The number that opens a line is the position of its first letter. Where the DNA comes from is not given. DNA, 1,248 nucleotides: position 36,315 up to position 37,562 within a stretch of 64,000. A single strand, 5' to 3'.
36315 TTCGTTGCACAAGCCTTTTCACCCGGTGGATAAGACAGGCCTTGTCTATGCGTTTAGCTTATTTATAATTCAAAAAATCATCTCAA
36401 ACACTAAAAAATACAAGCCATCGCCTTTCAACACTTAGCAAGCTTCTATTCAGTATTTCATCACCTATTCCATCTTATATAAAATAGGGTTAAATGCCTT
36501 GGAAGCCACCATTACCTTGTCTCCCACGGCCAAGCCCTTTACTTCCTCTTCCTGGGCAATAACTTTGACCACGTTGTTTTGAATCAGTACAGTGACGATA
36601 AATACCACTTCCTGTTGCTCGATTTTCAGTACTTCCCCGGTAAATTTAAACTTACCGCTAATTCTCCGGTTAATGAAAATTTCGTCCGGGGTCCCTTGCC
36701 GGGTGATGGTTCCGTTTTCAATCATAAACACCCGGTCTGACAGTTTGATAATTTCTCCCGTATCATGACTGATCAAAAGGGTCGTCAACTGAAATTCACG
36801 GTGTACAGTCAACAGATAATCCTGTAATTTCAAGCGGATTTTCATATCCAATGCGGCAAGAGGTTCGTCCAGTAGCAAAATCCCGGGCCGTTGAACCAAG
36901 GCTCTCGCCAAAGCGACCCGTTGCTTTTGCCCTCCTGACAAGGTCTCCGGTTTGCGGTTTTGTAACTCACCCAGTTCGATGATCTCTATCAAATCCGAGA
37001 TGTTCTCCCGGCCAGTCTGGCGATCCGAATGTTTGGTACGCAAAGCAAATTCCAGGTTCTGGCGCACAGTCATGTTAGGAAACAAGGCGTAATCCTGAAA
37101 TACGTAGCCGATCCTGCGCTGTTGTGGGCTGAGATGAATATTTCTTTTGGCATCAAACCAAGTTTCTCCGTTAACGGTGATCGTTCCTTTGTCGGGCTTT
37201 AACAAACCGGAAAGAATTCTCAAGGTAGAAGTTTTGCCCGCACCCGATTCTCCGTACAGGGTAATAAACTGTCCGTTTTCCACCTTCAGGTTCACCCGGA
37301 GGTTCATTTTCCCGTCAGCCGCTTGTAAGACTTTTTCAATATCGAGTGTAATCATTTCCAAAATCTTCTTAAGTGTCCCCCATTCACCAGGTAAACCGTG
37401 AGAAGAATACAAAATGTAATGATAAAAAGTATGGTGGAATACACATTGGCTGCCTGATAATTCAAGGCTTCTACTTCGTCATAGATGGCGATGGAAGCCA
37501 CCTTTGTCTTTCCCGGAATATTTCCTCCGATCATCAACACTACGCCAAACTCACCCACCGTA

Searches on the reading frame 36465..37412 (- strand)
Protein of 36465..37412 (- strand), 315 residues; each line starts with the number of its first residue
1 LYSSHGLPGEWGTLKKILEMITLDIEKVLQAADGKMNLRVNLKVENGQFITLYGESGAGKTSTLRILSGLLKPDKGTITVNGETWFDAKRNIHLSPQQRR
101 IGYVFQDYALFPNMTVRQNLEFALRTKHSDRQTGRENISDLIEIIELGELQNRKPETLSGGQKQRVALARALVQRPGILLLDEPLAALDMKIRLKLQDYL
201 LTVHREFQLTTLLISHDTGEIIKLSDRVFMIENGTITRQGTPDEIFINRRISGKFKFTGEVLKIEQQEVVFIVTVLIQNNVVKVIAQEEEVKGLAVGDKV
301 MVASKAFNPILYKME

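Call 92: search_protein_families(library=pfam, proteins=[window:36465-37412:-], max_evalue=0.00001)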
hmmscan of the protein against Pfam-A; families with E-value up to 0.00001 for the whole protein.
window:36465-37412:- (315 aa): 1 family
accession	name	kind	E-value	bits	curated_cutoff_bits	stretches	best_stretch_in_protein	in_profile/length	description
PF00005.33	ABC_tran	-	1.7e-36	126.3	25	1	39-186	3-137/137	ABC transporter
